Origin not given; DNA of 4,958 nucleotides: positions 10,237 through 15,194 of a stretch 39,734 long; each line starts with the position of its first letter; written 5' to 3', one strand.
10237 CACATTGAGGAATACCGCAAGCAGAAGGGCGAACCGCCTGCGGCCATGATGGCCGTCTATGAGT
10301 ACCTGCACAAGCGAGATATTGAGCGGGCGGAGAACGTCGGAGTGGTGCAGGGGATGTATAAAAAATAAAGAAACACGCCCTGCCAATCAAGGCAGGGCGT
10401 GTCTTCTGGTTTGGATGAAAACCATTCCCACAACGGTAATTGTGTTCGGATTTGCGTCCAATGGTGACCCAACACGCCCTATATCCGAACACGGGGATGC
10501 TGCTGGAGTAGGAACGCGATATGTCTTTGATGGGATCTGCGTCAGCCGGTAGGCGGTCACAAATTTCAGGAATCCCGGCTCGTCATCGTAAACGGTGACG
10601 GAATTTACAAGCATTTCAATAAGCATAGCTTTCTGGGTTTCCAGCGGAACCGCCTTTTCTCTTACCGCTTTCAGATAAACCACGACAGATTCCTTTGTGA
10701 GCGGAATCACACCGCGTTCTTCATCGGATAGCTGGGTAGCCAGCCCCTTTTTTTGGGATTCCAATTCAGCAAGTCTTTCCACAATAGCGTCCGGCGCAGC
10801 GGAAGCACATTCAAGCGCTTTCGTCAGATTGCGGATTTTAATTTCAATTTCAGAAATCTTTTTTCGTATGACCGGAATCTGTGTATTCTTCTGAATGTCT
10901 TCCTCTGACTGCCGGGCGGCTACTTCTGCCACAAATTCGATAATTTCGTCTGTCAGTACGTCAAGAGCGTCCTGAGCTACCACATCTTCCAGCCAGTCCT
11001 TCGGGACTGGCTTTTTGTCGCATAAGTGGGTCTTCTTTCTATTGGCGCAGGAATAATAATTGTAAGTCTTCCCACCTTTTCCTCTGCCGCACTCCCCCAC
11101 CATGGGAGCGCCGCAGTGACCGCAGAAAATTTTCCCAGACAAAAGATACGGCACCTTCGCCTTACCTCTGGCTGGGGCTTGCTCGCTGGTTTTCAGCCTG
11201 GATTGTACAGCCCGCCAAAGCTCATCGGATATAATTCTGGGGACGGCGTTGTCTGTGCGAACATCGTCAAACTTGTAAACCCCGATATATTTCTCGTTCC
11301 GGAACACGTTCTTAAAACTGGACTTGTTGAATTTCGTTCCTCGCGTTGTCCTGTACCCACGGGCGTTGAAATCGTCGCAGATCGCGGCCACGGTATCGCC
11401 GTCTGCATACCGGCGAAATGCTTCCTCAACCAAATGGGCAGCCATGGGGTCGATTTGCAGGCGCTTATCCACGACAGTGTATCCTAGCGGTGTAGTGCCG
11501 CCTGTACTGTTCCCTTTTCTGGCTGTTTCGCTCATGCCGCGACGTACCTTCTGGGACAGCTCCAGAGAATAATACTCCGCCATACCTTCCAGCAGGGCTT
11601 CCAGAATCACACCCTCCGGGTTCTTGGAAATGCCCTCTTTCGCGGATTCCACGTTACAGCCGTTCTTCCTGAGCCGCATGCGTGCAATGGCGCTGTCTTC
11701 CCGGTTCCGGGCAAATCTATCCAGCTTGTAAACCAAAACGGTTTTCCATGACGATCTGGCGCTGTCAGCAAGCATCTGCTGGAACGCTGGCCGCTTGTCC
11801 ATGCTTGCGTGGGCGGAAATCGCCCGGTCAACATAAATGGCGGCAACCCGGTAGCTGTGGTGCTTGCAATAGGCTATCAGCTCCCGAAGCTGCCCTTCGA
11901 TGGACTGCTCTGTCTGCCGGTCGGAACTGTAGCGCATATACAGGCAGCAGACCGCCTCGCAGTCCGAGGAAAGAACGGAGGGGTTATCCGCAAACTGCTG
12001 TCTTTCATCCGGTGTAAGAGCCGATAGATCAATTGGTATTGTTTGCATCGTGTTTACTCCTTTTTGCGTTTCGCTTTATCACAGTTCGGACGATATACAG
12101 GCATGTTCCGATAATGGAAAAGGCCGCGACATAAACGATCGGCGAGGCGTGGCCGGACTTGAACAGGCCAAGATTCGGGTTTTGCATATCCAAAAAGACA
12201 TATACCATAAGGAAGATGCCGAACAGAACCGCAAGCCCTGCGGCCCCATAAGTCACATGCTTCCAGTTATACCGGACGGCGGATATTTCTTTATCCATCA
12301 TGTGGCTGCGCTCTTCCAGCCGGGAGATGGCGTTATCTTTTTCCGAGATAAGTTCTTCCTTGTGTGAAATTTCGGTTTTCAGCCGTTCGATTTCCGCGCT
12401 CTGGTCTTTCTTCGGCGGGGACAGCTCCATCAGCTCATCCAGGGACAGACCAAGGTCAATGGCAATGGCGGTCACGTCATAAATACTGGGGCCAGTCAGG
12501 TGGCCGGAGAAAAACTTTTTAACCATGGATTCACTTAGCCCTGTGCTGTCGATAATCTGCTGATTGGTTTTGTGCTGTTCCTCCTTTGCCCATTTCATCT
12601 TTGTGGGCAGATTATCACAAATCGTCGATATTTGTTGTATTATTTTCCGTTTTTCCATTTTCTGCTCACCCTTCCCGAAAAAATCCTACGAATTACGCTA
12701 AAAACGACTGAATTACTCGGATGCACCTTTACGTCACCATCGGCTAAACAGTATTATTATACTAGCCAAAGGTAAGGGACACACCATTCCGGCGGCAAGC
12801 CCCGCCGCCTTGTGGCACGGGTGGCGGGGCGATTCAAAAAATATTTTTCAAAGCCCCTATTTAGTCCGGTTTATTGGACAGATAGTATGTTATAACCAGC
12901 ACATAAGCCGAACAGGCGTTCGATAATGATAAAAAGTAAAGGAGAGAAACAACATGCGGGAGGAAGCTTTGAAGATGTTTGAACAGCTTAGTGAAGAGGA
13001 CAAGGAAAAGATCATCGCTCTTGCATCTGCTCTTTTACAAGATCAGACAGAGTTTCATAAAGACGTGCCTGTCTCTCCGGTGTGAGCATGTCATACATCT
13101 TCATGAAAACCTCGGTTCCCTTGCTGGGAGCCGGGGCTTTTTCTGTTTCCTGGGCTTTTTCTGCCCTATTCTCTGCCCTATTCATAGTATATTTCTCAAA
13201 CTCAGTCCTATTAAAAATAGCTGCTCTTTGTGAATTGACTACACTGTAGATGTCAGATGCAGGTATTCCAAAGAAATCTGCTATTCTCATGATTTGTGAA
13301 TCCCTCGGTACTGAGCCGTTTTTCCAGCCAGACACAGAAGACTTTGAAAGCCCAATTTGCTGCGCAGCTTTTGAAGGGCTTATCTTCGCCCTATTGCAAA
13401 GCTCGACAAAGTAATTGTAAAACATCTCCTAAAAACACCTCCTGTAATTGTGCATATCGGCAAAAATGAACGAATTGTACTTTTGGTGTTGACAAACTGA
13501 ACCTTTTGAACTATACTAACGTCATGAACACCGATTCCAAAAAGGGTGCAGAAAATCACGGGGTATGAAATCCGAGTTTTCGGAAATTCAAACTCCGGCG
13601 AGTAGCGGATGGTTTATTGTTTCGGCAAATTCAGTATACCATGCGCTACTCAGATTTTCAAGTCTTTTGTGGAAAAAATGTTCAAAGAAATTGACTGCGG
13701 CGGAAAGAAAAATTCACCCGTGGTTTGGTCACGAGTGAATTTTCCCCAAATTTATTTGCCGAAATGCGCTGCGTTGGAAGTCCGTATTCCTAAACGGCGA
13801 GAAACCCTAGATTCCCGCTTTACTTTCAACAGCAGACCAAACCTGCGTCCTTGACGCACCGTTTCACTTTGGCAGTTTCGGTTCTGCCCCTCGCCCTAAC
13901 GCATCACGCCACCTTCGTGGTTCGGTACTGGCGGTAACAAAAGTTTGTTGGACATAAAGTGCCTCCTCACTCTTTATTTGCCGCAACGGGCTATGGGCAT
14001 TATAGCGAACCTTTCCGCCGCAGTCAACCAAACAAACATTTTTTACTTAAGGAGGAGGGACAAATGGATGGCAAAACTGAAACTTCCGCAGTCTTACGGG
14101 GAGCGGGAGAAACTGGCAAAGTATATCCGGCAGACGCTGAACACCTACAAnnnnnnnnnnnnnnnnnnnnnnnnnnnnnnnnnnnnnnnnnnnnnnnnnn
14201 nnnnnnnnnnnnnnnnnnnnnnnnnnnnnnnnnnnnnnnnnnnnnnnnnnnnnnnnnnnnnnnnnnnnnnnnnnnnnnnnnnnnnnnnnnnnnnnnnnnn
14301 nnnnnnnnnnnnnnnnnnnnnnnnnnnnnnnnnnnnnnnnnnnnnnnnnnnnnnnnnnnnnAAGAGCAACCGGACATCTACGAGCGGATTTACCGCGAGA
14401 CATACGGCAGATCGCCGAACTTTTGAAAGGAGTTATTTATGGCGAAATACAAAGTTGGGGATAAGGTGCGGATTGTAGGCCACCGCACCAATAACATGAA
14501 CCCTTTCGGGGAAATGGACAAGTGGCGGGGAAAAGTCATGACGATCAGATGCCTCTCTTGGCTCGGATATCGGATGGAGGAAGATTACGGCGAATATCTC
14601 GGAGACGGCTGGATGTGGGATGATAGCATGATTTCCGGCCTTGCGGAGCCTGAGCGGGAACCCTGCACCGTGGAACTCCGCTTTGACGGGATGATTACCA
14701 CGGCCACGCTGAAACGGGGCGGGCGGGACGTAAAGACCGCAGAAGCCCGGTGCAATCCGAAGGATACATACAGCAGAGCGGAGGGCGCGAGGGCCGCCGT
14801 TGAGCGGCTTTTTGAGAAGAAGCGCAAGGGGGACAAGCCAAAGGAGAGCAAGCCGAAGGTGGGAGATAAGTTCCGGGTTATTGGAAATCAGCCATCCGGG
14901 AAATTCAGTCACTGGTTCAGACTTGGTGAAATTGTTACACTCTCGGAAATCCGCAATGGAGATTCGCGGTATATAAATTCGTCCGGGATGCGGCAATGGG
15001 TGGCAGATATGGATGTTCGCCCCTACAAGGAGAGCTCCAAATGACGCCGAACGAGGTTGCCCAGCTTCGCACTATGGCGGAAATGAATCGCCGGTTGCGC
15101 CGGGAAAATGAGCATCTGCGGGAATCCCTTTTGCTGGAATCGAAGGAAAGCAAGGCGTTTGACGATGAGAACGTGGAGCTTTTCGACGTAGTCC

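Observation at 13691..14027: Perfect 17-bp inverted repeats bracket a promoter-to-terminator cassette in the immunity region (candidate invertible switch or antisense immunity RNA)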

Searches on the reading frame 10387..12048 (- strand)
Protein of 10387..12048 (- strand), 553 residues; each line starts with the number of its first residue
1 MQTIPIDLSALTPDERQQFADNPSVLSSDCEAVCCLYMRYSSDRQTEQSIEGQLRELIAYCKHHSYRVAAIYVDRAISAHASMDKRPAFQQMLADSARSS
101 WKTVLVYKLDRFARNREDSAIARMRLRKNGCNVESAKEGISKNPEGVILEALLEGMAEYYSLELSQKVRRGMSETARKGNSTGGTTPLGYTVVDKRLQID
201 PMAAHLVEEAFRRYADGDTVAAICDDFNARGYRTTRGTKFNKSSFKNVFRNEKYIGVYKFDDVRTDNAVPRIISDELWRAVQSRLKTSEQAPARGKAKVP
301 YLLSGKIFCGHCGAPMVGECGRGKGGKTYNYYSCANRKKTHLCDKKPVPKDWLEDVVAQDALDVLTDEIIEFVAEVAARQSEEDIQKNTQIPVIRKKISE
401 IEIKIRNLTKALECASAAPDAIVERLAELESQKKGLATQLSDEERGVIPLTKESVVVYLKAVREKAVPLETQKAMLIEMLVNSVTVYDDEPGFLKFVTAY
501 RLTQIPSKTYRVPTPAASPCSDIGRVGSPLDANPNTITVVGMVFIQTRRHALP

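Call 10: search_protein_families(library=pfam, proteins=[window:10387-12048:-], max_evalue=0.01)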
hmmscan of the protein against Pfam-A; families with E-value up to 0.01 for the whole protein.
window:10387-12048:- (553 aa): 3 families
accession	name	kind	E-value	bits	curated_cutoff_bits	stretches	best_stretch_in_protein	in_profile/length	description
PF00239.26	Resolvase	-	4.8e-27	95.3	23.3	1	36-180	3-144/145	Resolvase, N terminal domain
PF07508.19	Recombinase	-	1e-18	67.9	21.1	1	203-287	3-101/102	Recombinase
PF13408.12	Zn_ribbon_recom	-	1.9e-15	57.4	25.3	1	302-360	1-56/58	Recombinase zinc beta ribbon domain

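Call 11: search_protein_families(library=phrogs, proteins=[window:10387-12048:-], max_evalue=0.001)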
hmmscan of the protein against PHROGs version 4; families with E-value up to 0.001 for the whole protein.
window:10387-12048:- (553 aa): 3 families
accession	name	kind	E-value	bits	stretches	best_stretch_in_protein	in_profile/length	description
phrog_95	-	integration and excision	1.6e-116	391.5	1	34-491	90-560/651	integrase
phrog_125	-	DNA, RNA and nucleotide metabolism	1.8e-26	94.2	1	34-282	22-245/254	DNA invertase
phrog_7701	-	DNA, RNA and nucleotide metabolism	0.00013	23.2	1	185-294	3-94/137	DNA invertase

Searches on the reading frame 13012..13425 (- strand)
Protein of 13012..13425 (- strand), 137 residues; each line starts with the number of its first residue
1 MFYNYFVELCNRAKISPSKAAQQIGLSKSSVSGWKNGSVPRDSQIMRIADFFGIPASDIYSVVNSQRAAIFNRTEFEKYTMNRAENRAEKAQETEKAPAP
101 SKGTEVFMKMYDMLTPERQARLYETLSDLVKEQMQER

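Call 10: search_protein_families(library=pfam, proteins=[window:13012-13425:-], max_evalue=0.01)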
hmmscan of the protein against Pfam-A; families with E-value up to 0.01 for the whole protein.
window:13012-13425:- (137 aa): 7 families
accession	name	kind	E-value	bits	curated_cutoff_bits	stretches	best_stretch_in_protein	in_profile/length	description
PF01381.28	HTH_3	-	6.8e-07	29.7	23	1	10-58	5-54/55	Helix-turn-helix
PF13443.12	HTH_26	-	2.2e-06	28.3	22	1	8-63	4-61/63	Cro/C1-type HTH DNA-binding domain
PF13560.12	HTH_31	-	0.00016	22.4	27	1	8-56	8-58/64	Helix-turn-helix domain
PF13384.12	HTH_23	-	0.0059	16.8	24.6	0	10-36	14-39/50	Homeodomain-like domain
PF14549.12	P22_Cro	-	0.0073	16.5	30.2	0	17-45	12-39/60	DNA-binding transcriptional regulator Cro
PF00685.33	Sulfotransfer_1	-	0.0097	15.8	22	0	43-124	170-245/255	Sulfotransferase domain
PF12844.13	HTH_19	-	0.0099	16.2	30.2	0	19-64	17-63/64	Helix-turn-helix domain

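Call 11: search_protein_families(library=phrogs, proteins=[window:13012-13425:-], max_evalue=0.001)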
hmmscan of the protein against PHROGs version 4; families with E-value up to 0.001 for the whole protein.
window:13012-13425:- (137 aa): 6 families
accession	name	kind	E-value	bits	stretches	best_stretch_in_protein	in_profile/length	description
phrog_8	-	transcription regulation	1.2e-08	35.8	1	8-56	83-132/346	transcriptional regulator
phrog_638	-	transcription regulation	1.7e-06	28.9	1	17-69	20-73/145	transcriptional regulator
phrog_2967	-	transcription regulation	3.5e-06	27.7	1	7-135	16-111/225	transcriptional regulator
phrog_2439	-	transcription regulation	3.5e-06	27.1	1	9-75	15-83/367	transcriptional regulator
phrog_4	-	transcription regulation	4.6e-06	26.9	1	10-66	144-198/400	transcriptional repressor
phrog_3949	-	transcription regulation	5.3e-05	24.3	1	18-59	30-72/161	transcriptional repressor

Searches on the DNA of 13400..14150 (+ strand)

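Call 5: search_rna_families(source=window, start=13400, end=14150, threshold=evalue, max_evalue=10, show_alignments=3)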
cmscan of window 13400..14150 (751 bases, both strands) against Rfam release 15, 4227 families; matches with E-value up to 10: 4.
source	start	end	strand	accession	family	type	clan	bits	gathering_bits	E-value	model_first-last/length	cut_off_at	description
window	13708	13913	-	RF02986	FuFi-1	Gene; sRNA;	-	86.4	59.6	6.2e-19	1-175/175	no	FuFi-1 RNA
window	13536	13685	-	RF01669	P14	Gene; sRNA;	-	15.3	45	2.6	1-146/146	no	Pseudomonas sRNA P14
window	13464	13511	+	RF01177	snR67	Gene; snRNA; snoRNA; CD-box;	CL00053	13.9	55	4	39-83/83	no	Small nucleolar RNA snR67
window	13449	13550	+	RF01877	MIAT_exon5_3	Gene; lncRNA;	-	7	90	3.8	273-382/382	no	Myocardial infarction associated transcript exon 5 conserved region 3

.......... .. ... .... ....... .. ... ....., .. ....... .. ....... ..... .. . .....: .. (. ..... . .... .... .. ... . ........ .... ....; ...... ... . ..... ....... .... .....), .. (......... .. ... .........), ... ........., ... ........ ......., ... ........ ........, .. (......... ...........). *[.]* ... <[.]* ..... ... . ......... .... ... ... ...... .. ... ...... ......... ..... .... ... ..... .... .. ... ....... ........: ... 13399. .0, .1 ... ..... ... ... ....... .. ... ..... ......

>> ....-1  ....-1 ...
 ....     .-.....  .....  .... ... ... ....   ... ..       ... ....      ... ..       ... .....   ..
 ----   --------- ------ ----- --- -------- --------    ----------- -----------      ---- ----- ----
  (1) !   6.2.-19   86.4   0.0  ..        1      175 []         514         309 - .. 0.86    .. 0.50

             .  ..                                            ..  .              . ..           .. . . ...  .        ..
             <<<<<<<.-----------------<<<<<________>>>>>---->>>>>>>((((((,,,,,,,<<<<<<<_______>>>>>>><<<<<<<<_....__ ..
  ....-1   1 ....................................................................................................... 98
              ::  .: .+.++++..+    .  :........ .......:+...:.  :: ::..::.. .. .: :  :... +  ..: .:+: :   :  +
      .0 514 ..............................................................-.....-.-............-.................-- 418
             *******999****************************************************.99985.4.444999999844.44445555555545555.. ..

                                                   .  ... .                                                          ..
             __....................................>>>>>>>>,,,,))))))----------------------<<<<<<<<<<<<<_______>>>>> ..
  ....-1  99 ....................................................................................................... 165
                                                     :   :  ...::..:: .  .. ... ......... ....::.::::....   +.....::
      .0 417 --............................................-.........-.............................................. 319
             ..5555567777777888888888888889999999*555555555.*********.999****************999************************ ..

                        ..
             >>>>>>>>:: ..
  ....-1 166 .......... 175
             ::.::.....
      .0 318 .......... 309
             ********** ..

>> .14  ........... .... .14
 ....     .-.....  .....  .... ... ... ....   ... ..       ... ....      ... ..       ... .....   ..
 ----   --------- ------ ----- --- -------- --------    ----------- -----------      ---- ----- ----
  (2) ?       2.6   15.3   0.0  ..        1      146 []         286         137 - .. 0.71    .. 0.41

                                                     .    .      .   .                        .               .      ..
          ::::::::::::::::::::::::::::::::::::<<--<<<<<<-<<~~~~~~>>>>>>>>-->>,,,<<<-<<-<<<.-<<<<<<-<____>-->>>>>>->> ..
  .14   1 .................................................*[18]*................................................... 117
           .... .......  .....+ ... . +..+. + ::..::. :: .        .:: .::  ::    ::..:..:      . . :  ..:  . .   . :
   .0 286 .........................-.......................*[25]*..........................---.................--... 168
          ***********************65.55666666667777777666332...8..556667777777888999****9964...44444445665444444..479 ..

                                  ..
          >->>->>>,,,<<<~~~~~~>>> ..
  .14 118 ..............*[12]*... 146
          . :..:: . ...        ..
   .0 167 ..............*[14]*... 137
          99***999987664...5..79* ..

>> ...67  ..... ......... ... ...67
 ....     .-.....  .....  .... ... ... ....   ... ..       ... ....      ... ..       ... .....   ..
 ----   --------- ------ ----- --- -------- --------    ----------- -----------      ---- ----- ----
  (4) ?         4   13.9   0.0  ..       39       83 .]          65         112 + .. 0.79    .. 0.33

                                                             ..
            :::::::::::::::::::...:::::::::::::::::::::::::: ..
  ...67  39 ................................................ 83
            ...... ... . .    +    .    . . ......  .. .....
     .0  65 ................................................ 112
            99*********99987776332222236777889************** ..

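Call 13: search_dna_similar(query=window:13430-14064:+, collection=phages, mode=distant, max_rows=30)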
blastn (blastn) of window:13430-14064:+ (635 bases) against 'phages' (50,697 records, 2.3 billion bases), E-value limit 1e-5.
No match.

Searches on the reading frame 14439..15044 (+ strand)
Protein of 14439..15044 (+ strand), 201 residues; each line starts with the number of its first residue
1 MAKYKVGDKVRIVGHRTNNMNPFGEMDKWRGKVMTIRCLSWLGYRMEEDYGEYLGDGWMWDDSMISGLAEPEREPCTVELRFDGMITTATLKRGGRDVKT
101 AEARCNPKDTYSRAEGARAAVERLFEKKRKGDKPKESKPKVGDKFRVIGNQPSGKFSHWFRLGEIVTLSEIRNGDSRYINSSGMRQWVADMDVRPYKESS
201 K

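Call 10: search_protein_families(library=pfam, proteins=[window:14439-15044:+], max_evalue=0.01)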
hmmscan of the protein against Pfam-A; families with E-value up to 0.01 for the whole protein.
window:14439-15044:+ (201 aa): 0 families

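Call 11: search_protein_families(library=phrogs, proteins=[window:14439-15044:+], max_evalue=0.001)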
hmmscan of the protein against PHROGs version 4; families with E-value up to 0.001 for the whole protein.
window:14439-15044:+ (201 aa): 2 families
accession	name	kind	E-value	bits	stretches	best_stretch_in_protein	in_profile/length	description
phrog_13152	-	unknown function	2.1e-06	28.9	0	136-176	6-41/171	-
phrog_10201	-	unknown function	3.8e-06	27.8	0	1-15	2-16/65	-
